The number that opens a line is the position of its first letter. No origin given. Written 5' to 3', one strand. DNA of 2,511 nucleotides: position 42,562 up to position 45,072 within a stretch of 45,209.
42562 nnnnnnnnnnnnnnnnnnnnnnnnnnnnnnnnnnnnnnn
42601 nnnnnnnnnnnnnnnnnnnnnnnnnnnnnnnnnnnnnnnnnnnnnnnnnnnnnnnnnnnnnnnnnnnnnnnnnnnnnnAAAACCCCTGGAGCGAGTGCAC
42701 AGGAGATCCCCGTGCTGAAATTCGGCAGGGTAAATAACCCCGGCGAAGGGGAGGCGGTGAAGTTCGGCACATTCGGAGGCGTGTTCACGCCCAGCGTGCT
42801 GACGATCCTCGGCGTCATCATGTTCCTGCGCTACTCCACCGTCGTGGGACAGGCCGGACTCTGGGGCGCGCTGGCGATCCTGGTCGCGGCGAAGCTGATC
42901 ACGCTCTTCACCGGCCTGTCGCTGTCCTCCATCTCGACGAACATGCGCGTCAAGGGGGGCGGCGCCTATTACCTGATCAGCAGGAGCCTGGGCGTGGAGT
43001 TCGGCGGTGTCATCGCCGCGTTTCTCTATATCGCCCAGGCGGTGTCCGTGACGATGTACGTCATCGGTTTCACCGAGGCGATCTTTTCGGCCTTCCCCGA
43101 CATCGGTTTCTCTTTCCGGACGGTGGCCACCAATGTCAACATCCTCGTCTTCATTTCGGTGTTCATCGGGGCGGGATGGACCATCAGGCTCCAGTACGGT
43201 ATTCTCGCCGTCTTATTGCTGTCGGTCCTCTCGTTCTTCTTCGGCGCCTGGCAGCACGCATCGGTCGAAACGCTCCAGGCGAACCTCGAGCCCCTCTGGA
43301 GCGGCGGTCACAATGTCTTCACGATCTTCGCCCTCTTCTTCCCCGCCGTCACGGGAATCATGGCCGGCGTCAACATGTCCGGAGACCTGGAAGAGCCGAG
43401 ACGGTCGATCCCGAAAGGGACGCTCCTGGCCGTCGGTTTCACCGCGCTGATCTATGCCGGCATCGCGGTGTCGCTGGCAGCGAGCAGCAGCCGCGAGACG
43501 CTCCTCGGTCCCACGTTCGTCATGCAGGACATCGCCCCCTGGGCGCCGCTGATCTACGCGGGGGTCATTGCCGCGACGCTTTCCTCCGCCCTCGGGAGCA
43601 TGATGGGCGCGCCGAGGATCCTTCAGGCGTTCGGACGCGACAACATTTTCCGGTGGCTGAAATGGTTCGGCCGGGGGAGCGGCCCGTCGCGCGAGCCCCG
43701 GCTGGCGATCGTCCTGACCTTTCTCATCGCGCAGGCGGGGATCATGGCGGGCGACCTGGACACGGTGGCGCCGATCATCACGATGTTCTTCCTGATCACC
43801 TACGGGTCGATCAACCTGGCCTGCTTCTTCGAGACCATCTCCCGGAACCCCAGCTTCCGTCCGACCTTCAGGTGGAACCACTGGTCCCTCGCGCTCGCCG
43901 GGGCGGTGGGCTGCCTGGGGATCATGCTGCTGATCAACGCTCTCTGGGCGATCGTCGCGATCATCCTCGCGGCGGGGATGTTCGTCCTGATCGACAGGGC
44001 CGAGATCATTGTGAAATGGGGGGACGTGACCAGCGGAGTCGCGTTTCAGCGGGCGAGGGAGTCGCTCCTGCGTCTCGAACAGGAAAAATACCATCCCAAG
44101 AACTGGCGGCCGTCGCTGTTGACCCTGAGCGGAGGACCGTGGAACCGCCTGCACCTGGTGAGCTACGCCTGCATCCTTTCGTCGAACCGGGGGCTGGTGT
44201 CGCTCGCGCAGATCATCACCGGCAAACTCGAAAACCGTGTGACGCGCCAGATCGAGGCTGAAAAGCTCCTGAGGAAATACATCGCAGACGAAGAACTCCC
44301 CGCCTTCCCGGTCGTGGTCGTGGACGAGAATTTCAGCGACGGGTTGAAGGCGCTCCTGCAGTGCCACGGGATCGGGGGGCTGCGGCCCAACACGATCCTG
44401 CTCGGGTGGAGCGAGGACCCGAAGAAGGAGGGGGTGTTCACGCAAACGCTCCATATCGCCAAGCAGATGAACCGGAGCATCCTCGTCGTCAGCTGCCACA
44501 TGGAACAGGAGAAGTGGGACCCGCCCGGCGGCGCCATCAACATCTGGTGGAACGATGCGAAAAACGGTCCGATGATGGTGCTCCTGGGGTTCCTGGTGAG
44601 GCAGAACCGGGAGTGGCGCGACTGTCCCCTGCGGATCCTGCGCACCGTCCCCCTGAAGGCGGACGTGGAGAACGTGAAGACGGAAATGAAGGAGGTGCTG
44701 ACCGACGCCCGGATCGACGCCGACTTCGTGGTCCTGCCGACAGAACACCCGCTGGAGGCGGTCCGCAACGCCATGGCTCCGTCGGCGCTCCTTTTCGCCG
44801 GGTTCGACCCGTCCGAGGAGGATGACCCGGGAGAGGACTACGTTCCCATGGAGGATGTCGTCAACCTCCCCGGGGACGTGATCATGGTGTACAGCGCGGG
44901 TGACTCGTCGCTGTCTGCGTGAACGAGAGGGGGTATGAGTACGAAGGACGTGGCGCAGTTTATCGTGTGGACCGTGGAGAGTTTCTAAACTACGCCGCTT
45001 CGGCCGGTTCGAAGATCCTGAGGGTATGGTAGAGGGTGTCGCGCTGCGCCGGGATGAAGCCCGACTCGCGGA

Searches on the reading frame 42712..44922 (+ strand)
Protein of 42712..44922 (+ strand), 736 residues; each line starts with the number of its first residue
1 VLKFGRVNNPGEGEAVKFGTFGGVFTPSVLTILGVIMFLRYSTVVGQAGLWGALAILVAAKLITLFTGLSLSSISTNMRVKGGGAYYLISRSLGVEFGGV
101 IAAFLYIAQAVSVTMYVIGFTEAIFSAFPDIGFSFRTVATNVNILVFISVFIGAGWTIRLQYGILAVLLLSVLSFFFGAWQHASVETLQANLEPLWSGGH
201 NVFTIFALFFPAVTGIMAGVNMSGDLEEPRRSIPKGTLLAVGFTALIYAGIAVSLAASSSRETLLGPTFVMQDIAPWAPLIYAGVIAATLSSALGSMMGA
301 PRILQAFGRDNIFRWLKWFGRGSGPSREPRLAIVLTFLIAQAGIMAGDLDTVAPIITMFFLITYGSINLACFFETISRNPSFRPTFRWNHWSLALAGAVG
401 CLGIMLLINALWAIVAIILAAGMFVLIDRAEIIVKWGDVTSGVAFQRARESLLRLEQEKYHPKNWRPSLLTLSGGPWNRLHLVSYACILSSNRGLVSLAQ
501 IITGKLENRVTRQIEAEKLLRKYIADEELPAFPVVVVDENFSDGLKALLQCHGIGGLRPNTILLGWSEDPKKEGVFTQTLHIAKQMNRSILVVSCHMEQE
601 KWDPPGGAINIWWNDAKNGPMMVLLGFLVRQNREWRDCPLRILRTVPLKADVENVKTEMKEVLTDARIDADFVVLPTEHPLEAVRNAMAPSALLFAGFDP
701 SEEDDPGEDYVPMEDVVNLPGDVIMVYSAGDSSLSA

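Call 70: search_protein_families(library=pfam, proteins=[window:42712-44922:+], max_evalue=0.0001)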
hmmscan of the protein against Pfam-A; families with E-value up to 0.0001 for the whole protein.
window:42712-44922:+ (736 aa): 3 families
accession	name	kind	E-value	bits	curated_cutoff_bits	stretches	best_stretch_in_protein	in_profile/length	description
PF00324.27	AA_permease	-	8.6e-55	186.7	24.6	1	24-469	2-468/470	Amino acid permease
PF03522.20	SLC12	-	6.5e-21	75.3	27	2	480-571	2-91/418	Solute carrier family 12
PF13520.12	AA_permease_2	-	1.5e-17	64.1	27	1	36-412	15-405/427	Amino acid permease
